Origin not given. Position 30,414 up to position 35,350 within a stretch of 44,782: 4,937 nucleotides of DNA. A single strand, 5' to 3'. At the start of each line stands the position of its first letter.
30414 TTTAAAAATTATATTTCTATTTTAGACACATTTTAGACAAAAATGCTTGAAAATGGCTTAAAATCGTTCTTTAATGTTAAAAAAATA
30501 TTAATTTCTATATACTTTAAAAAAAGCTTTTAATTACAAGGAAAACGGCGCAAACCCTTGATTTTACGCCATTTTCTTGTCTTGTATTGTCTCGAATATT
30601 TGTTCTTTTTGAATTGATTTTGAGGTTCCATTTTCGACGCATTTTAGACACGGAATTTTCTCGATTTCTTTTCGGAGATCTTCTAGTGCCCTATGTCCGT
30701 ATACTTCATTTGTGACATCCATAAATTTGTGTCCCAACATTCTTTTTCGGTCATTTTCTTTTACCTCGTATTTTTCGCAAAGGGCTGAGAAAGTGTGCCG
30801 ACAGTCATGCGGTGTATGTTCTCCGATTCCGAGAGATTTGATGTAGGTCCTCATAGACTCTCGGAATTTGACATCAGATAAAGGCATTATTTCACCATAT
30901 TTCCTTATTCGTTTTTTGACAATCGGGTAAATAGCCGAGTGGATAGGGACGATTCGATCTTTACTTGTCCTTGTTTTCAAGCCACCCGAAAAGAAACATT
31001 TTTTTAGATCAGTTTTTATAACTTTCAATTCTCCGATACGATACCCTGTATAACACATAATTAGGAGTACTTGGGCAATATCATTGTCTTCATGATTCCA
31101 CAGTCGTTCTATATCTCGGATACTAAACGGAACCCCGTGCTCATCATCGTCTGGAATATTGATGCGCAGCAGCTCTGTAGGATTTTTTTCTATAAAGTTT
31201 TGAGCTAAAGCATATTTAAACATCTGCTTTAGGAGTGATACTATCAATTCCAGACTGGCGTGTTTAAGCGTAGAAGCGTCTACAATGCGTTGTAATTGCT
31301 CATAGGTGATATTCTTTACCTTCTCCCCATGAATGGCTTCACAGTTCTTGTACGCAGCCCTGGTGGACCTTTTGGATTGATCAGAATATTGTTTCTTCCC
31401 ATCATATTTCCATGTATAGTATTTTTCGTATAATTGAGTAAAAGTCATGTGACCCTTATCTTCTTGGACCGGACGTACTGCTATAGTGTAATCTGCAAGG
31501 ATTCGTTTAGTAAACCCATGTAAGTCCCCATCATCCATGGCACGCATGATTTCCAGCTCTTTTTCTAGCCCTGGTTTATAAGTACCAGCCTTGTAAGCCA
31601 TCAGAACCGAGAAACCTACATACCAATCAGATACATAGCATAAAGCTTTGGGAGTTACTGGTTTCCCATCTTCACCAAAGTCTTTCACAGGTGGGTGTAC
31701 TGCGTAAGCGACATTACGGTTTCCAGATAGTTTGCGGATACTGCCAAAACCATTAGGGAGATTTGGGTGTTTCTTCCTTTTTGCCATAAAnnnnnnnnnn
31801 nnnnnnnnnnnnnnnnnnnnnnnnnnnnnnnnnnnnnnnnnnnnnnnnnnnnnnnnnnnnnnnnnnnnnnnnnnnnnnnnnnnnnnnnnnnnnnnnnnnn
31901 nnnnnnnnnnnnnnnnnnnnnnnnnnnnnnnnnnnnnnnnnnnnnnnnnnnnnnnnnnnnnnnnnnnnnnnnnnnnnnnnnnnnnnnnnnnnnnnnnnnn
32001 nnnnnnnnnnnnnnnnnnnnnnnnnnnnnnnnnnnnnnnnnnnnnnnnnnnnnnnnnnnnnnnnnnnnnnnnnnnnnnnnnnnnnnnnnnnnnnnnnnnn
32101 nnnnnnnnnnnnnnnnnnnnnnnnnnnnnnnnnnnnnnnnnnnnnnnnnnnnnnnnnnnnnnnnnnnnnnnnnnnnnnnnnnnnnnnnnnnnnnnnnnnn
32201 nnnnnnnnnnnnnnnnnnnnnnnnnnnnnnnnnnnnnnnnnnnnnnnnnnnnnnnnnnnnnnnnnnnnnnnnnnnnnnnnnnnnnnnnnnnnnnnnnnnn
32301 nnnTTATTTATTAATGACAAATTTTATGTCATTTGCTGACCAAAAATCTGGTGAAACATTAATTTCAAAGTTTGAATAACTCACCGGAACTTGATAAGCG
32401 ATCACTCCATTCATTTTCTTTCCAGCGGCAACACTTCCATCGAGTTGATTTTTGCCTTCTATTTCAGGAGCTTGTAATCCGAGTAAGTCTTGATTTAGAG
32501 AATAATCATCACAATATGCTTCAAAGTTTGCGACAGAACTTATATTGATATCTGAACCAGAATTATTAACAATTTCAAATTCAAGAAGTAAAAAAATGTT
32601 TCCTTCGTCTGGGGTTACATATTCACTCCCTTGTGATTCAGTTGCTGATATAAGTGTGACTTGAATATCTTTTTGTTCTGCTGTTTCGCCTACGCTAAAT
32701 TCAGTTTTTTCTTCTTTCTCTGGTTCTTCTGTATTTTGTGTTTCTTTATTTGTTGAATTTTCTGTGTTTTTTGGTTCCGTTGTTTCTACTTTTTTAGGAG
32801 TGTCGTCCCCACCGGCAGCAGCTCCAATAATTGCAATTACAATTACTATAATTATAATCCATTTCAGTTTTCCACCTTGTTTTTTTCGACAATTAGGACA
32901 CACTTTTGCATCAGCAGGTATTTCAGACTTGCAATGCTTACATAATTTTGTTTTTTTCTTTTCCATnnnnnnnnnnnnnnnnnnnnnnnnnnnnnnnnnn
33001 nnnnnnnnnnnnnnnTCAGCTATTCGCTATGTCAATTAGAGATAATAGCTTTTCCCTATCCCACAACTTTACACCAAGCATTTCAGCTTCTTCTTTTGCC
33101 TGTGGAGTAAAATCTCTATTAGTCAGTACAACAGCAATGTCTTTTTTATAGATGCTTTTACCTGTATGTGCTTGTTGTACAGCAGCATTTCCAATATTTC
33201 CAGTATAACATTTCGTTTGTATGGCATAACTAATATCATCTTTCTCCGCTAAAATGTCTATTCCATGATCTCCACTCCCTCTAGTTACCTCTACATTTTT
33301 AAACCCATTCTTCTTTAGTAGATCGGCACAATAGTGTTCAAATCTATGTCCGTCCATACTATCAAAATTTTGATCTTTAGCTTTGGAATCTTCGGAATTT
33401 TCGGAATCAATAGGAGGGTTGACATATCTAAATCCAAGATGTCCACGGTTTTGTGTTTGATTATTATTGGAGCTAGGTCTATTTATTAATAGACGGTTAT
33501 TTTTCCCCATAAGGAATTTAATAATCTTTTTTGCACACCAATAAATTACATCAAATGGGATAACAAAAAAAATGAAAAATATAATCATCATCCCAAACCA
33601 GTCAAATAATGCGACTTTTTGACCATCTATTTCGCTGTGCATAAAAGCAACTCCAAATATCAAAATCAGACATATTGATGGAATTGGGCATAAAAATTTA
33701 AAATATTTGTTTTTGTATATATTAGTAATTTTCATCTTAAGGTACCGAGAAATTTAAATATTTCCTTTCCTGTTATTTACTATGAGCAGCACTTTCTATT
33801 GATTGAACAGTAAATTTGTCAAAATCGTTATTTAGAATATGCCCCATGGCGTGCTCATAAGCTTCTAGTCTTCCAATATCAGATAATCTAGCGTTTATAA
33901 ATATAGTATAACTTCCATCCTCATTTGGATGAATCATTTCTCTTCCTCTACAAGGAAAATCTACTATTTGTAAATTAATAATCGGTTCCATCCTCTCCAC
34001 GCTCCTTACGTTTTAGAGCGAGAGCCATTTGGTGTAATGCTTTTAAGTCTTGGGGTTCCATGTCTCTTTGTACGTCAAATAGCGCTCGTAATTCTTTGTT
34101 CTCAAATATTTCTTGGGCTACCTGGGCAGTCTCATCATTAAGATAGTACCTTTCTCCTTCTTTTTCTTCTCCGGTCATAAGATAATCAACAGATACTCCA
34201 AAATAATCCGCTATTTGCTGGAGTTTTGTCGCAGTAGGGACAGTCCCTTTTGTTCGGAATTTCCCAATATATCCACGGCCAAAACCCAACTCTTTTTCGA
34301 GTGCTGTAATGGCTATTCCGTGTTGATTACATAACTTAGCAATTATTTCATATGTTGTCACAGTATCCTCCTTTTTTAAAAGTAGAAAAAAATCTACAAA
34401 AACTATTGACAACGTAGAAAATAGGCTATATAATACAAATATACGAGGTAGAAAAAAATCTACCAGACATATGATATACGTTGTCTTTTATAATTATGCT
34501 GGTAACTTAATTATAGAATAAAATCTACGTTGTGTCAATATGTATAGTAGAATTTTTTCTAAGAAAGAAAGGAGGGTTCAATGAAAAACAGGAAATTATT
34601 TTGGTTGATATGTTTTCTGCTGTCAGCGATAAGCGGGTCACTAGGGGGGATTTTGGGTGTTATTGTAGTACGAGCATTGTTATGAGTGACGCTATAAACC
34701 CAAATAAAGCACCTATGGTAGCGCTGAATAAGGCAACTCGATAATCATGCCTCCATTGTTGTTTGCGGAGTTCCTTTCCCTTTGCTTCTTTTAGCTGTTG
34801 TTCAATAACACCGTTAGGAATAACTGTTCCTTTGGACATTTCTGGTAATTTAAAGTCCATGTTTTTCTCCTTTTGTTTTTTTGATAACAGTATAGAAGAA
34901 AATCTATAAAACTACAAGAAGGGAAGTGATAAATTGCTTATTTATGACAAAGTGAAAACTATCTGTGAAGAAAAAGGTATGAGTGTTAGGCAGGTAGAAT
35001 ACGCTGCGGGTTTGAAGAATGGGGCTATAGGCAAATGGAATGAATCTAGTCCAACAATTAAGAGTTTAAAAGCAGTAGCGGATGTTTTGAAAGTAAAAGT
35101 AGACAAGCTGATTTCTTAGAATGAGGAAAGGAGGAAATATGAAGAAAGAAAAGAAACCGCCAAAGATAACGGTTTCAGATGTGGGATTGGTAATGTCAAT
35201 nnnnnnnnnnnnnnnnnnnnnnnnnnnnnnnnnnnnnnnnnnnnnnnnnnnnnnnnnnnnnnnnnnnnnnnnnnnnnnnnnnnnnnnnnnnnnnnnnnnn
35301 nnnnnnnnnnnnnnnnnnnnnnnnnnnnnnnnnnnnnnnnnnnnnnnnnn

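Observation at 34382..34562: Face-to-face perfect consensus promoters about 60 bp apart, bracketed by 16-bp palindromic operators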

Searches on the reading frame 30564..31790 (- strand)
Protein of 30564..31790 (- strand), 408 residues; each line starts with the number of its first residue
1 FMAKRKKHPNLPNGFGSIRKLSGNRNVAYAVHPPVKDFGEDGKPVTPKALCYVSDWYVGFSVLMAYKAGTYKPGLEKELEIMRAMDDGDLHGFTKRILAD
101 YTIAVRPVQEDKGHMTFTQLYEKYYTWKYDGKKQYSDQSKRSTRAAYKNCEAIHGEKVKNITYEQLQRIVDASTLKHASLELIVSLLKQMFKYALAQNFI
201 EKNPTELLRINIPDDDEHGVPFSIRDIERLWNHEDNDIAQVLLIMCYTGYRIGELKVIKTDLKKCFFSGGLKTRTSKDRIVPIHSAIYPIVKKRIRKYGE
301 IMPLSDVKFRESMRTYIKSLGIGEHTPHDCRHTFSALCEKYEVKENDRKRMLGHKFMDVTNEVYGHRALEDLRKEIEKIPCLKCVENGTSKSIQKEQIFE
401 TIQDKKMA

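Call 7: search_protein_families(library=pfam, proteins=[window:30564-31790:-], max_evalue=0.01)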
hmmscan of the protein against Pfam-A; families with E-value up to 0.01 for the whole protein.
window:30564-31790:- (408 aa): 2 families
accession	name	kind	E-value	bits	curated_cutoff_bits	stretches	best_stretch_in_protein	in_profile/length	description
PF00589.27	Phage_integrase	-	6.4e-08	33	27.1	1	233-367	14-168/172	Phage integrase family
PF22022.2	Phage_int_M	-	0.01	16.5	27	0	136-209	17-94/96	Phage integrase central domain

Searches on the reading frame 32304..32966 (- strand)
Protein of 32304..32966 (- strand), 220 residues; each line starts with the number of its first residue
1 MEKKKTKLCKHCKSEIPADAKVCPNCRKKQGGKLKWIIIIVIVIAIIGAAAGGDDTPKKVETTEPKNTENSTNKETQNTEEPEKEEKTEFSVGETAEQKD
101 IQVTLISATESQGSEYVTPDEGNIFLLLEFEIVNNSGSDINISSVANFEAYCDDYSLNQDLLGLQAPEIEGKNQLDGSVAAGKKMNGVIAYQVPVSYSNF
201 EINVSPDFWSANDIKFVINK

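Call 7: search_protein_families(library=pfam, proteins=[window:32304-32966:-], max_evalue=0.01)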
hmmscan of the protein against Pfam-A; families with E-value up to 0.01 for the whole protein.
window:32304-32966:- (220 aa): 4 families
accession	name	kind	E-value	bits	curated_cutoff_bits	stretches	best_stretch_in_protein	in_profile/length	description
PF11611.13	DUF4352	-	1e-18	68.2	25.9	1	91-213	2-121/122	Domain of unknown function (DUF4352)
PF16729.10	DUF5067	-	3.8e-16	59.6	27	1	80-205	5-125/126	Domain of unknown function (DUF5067)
PF12773.13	DZR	-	0.00065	20.2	27.3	1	9-29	1-21/45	Double zinc ribbon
PF13240.11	Zn_Ribbon_1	-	0.0045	17.2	25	1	9-26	2-19/23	zinc-ribbon domain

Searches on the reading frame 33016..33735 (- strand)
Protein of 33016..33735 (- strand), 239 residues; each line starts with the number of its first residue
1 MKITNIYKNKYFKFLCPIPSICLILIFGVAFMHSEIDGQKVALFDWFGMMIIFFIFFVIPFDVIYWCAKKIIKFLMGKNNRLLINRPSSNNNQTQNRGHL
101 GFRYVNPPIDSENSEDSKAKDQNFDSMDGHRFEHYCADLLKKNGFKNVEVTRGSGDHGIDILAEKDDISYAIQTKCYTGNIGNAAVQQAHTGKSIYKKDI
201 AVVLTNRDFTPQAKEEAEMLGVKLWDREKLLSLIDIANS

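Call 7: search_protein_families(library=pfam, proteins=[window:33016-33735:-], max_evalue=0.01)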
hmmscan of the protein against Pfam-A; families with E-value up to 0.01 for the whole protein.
window:33016-33735:- (239 aa): 3 families
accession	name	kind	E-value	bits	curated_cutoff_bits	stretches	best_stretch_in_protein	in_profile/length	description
PF04471.18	Mrr_cat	-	1.2e-30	106.5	21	1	125-234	2-115/115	Restriction endonuclease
PF22722.2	NA-iREase1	-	4.3e-11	43.2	27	1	132-218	1-89/106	NACHT-associated inactive Restriction Endonuclease 1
PF13156.12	Mrr_cat_2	-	8e-05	23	22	1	151-216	24-94/127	Restriction endonuclease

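Call 40: search_protein_families(library=ncbifam, proteins=[window:33016-33735:-], max_evalue=0.05)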
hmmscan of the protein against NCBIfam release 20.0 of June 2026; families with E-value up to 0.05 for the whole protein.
window:33016-33735:- (239 aa): 3 families
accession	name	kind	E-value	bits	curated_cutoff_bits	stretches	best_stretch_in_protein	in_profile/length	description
NF045996.1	MAG0920_fam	subfamily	0.005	16.3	43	1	5-111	55-154/232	MAG0920 family protein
NF009152.0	PRK12497.2-4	equivalog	0.012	15.6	111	1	127-182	9-64/114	YraN family protein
NF009151.0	PRK12497.1-5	equivalog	0.045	14.1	124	0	118-176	6-64/126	YraN family protein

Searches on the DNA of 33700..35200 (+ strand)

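Call 8: search_dna_similar(query=window:33700-35200:+, collection=phages, mode=distant, max_rows=20)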
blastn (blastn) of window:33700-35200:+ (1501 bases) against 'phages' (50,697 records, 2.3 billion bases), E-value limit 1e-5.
Records with a match: 3; places in all: 3; records where one place covers at least 80% of the query: 0.
Best place of each record, by identity: 60-80% 3.
By first word of the organism name: Anaerostipes 3.
By host as written in the record: Anaerostipes caccae DA844 3.
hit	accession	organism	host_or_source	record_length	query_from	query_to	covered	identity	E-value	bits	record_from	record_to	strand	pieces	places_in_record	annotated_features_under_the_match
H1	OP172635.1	Anaerostipes phage AC844P1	Anaerostipes caccae DA844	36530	373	517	10%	73.0%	4e-14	86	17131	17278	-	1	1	hypothetical protein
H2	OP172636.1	Anaerostipes phage AC844P2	Anaerostipes caccae DA844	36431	373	517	10%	73.0%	4e-14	86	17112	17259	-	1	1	hypothetical protein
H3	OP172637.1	Anaerostipes phage AC844P3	Anaerostipes caccae DA844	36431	373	517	10%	73.0%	4e-14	86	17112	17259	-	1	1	hypothetical protein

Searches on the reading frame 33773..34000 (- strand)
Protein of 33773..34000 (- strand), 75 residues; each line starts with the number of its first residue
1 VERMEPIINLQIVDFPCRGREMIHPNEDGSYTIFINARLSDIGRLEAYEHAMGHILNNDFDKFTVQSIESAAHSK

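Call 7: search_protein_families(library=pfam, proteins=[window:33773-34000:-], max_evalue=0.01)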
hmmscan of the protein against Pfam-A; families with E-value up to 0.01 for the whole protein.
window:33773-34000:- (75 aa): 0 families

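Call 20: search_protein_families(library=phrogs, proteins=[window:33773-34000:-], max_evalue=0.01)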
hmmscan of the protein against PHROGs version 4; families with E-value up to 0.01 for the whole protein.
window:33773-34000:- (75 aa): 2 families
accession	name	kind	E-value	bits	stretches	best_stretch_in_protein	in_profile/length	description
phrog_20886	-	unknown function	4.3e-24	85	1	8-74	3-70/72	-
phrog_20936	-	unknown function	1.8e-06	29.2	1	8-73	6-72/91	-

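Call 40: search_protein_families(library=ncbifam, proteins=[window:33773-34000:-], max_evalue=0.05)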
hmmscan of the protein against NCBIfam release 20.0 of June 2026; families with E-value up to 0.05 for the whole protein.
window:33773-34000:- (75 aa): 0 families

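Call 45: find_homologous_proteins(query=window:33773-33997:-, max_evalue=0.001)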
Query window:33773-33997:- (74 aa): 17 proteins with E <= 0.001 among 17 candidates.
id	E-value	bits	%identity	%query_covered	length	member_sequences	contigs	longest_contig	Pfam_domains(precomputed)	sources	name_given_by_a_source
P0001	3.1e-40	152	97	97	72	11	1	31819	-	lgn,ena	-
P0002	9.2e-28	113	100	73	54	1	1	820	-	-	-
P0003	2.5e-24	102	67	93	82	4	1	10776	-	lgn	-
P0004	2.3e-23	99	66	96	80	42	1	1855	-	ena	-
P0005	8.7e-23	97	65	92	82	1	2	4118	-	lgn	-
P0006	4.3e-22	95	65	96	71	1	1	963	-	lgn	-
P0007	5.9e-22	95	66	92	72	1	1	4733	-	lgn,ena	-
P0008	7.4e-22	94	63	96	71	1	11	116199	-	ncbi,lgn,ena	-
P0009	8.6e-17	78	59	89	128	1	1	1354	-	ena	-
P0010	4.4e-16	76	60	91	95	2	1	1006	-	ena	-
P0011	5.5e-16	76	57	92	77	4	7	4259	-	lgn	-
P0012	2.2e-15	74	59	91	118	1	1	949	-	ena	-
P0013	2.1e-14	71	73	70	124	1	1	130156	-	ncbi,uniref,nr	ncbi:hypothetical protein LQE92_11865 [Lacrimispora sp. NSJ-141]|uniref:Uncharacterized protein n=1 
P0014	7.9e-13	66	70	72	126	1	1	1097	-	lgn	-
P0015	4.0e-8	51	61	61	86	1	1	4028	-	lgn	-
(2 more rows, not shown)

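Call 46: search_solved_structures(query=window:33773-33997:-, max_evalue=10)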
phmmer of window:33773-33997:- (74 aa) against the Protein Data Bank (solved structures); distinct sequences matched with E-value up to 10: 0.

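Call 57: predict_structure(alignment_id=A2)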
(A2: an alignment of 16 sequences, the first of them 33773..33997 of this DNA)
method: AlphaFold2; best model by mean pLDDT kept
length: 74 residues; sequences in the alignment: 16
mean_pLDDT: 77.0   pTM: 0.64
mean pLDDT of the five models: 77.0, 76.5, 75.9, 72.8, 69.2
residues with pLDDT >= 90: 28; 70-90: 25; 50-70: 6; < 50: 15
segments of 3 or more residues with pLDDT < 50: 61-74
pLDDT, mean of each block of 10 residues (from residue 1): 78 82 89 91 91 80 42 44
secondary structure, 60 per line:
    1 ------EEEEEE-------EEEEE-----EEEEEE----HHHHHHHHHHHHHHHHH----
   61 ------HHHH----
elements in order: E7-12 E20-24 E30-35 H40-56 H67-70

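Call 60: fold_search(model_id=the predicted structure, library=pdb)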
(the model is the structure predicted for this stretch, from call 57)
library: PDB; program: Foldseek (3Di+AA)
matches with E <= 10: 779; with E <= 0.001: 0
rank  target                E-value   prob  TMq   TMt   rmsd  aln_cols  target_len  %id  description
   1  7t5t                  9.7e-01  0.82  0.56  0.17   2.1        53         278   19  Structure of Thauera sp. K11 CapP (released 2022-09-14)
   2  3k7l                  9.7e-01  0.30  0.46  0.12   3.8        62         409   19  Structures of two elapid snake venom metalloproteases with distinct activities highlight the disulfide patterns in the D (released 2010-03-02)
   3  8xuy_B                1.1e+00  0.07  0.22  0.03   5.8        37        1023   14  Structure of SARS-CoV-2 BA.2.86 spike glycoprotein in complex with ACE2 (2-up state) (released 2024-10-09)
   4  6crw_C                1.2e+00  0.11  0.24  0.03   5.9        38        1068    8  SARS Spike Glycoprotein, Stabilized variant, single upwards S1 CTD conformation (released 2018-04-11)
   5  8xuz_A                1.2e+00  0.10  0.24  0.03   5.8        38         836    5  Structure of SARS-CoV-2 BA.2.86 spike glycoprotein in complex with ACE2 (2-up and 1-down state) (released 2024-10-09)
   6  6cs2_A                1.2e+00  0.06  0.20  0.03   5.9        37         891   14  SARS Spike Glycoprotein - human ACE2 complex, Stabilized variant, all ACE2-bound particles (released 2018-04-11)
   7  6xm5_A                1.4e+00  0.08  0.24  0.03   5.8        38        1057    8  Structure of SARS-CoV-2 spike at pH 5.5, all RBDs down (released 2020-07-29)
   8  4chh_B                1.4e+00  0.04  0.20  0.12  10.6        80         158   16  N-terminal domain of yeast PIH1p (released 2014-05-14)
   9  8eay_A                1.5e+00  0.07  0.23  0.06  14.2        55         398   13  HMPV F complex with 4I3 Fab (released 2023-08-16)
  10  4chh_A                1.5e+00  0.02  0.14  0.09  12.5        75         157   16  N-terminal domain of yeast PIH1p (released 2014-05-14)
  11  8jyn_A                1.6e+00  0.08  0.24  0.03   5.9        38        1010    8  Structure of SARS-CoV-2 XBB.1.5 spike glycoprotein in complex with ACE2 (1-up state) (released 2024-01-03)
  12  8k5h_B                1.6e+00  0.08  0.23  0.03   6.0        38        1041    8  Structure of the SARS-CoV-2 BA.1 spike with UT28-RD (released 2023-12-27)
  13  7wjz_B                1.6e+00  0.06  0.21  0.03   5.8        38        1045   10  Omicron Spike bitrimer with 6m6 antibody (released 2022-07-13)
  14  9kr8_A                1.7e+00  0.13  0.29  0.03   4.7        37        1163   19  Overall structure of HKU5 S protein in closed conformation (released 2025-11-05)
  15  8dzh_B                1.7e+00  0.09  0.24  0.03   5.7        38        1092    5  Structure of SARS-CoV-2 Omicron BA.1.1.529 Spike trimer with two RBDs down in complex with the Fab fragment of human n (released 2022-08-31)
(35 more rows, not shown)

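Call 67: search_protein_families(library=pfam, proteins=[window:33776-33991:-], max_evalue=1)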
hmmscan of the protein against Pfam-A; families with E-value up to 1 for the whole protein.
seq(72 aa): 0 families

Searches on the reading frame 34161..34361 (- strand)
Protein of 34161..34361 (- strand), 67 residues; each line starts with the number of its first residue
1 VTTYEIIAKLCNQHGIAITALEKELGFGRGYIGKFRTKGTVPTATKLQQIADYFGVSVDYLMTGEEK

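Call 75: search_dna_similar(query=window:34161-34361:-, collection=phages, mode=protein, max_rows=60, rows=spread, max_evalue=0.00001)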
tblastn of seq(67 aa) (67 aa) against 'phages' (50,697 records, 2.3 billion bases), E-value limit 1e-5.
Records with a match: 309; places in all: 309; records where one place covers at least 80% of the query: 309.
Best place of each record, by identity: <60% 309.
By first word of the organism name: Streptococcus 183; Paenibacillus 36; Staphylococcus 21; Listeria 18; Lactococcus 14; Bacteriophage 12; Enterococcus 8; Bacillus 3; Dulem 3; Anaerostipes 3; and 8 more.
By host as written in the record: - 17; Staphylococcus aureus 12; Paenibacillus larvae 2017 10; Listeria monocytogenes 9; Paenibacillus larvae F1A 8; Paenibacillus larvae 7; Lactococcus lactis 6; Streptococcus oralis 5; and 184 more.
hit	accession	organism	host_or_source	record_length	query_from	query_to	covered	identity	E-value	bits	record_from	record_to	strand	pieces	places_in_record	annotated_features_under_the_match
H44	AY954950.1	Staphylococcus phage 187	-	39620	1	67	100%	46.3%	2e-8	54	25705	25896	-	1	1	ORF050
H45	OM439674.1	Staphylococcus phage vB_SauS_Mh15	Staphylococcus aureus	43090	1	67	100%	46.3%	2e-8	54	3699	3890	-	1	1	helix-turn-helix DNA binding domain protein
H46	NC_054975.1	Staphylococcus phage SA75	Staphylococcus aureus subsp. aureus ...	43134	1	67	100%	46.3%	2e-8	54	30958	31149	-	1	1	transcriptional regulator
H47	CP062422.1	Staphylococcus phage ECel-2020l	Staphylococcus aureus NAS_OP_087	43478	1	67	100%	46.3%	2e-8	54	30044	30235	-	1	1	record has no annotation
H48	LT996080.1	Bacteriophage sp.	-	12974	1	66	99%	47.0%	1e-10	60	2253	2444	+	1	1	record has no annotation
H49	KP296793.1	Paenibacillus phage Rani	Paenibacillus larvae ATCC 9545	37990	1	64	96%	46.9%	1e-10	60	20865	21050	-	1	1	DNA-binding protein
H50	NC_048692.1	Paenibacillus phage Leyra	Paenibacillus larvae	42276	1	64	96%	46.9%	1e-10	60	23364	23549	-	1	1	transcriptional regulator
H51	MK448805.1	Streptococcus phage Javan563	Streptococcus suis ERR120115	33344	2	62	91%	49.2%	3e-14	70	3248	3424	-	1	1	Cro/CI family transcriptional regulator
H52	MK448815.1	Streptococcus phage Javan585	Streptococcus suis S95N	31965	2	62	91%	45.9%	2e-10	59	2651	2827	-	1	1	Cro/CI family transcriptional regulator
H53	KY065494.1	Streptococcus phage IPP57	Streptococcus pneumoniae Sp02-1198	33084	2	62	91%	45.9%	8e-10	57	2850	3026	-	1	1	putative DNA binding protein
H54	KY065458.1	Streptococcus phage IPP17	Streptococcus pneumoniae 23F/5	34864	2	62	91%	45.9%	8e-10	57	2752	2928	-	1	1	putative DNA binding protein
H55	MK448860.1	Streptococcus phage Javan172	Streptococcus dysgalactiae WCHSDSE-1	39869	3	62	90%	46.7%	2e-12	65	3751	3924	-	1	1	transcriptional regulator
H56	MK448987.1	Streptococcus phage Javan576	Streptococcus suis LS2Z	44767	3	62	90%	46.7%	1e-9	57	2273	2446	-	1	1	Cro/CI family transcriptional regulator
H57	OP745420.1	Enterococcus phage 4995_2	Enterococcus faecium 4995/20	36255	1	67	100%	41.8%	1e-9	57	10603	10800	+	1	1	record has no annotation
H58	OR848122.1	Listeria phage LM 4-14-1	Listeria monocytogenes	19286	1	62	93%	45.2%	8e-11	61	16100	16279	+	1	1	record has no annotation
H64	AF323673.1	Lactococcus phage bIL312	Lactococcus lactis IL1403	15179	1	66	99%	40.9%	1e-7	52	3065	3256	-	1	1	orf5: repressor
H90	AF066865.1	Lactococcus phage TPW22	-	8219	1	62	93%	38.7%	1e-6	49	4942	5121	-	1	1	rap: repressor protein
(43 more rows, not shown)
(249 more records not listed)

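Call 76: get_annotated_region(hit=H90, flank=900)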
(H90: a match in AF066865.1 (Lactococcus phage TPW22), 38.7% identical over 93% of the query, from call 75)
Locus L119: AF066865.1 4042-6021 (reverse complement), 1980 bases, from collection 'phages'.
description: Bacteriophage TPW22 holin, lysin, integrase (int), and repressor protein (rap) genes, complete cds; attP site; and unknown genes.
organism: Lactococcus phage TPW22 (NCBI taxid 79219)
taxonomy: Viruses; Duplodnaviria; Heunggongvirae; Uroviricota; Caudoviricetes
host: -; source: -; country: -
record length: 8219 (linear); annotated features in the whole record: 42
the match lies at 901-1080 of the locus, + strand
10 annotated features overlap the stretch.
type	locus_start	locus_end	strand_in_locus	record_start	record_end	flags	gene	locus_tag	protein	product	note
CDS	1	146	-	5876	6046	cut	-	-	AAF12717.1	unknown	orf8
CDS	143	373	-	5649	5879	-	-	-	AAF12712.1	unknown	orf7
CDS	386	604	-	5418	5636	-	-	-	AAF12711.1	unknown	orf6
regulatory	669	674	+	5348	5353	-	-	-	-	minus_35_signal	-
regulatory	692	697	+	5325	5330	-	-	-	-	minus_10_signal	-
regulatory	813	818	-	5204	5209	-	-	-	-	minus_10_signal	-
regulatory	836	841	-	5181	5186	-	-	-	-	minus_35_signal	-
CDS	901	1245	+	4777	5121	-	rap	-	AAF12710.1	repressor protein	-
CDS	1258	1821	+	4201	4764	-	-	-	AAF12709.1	unknown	orf4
CDS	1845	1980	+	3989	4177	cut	-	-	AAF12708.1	unknown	orf3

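Call 77: get_annotated_region(hit=H64, flank=900)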
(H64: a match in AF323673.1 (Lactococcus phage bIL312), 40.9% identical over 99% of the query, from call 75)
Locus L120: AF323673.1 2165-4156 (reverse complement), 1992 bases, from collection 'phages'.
description: Bacteriophage bIL312, complete genome.
organism: Lactococcus phage bIL312 (NCBI taxid 151539)
taxonomy: Viruses
host: Lactococcus lactis IL1403; source: -; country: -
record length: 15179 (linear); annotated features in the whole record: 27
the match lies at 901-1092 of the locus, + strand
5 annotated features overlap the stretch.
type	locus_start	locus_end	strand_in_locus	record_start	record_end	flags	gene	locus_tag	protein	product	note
CDS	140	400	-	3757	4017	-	orf7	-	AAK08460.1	excisionase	-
CDS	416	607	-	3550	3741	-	orf6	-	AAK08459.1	Orf6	-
CDS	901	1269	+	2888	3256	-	orf5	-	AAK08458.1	repressor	-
CDS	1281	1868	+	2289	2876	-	orf4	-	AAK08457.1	Orf4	-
CDS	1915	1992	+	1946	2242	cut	orf3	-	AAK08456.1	Orf3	-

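Call 78: get_annotated_region(hit=H44, flank=900)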
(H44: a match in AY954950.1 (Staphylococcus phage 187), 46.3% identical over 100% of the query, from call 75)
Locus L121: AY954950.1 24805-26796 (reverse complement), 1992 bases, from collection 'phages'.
description: Staphylococcus phage 187, complete genome.
organism: Staphylococcus phage 187 (NCBI taxid 2908096)
taxonomy: Viruses; Duplodnaviria; Heunggongvirae; Uroviricota; Caudoviricetes; Azeredovirinae; Phietavirus; Phietavirus pv187
host: -; source: -; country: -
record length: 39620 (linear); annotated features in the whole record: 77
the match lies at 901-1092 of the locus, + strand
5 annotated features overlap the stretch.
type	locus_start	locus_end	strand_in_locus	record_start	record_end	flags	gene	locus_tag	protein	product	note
CDS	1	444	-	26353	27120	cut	-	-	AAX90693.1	ORF015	187ORF015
CDS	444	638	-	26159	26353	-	-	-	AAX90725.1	ORF051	187ORF051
CDS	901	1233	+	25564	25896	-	-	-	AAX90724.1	ORF050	187ORF050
CDS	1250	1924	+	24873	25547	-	-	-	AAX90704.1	ORF026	187ORF026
CDS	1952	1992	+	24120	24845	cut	-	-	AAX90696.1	ORF018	187ORF018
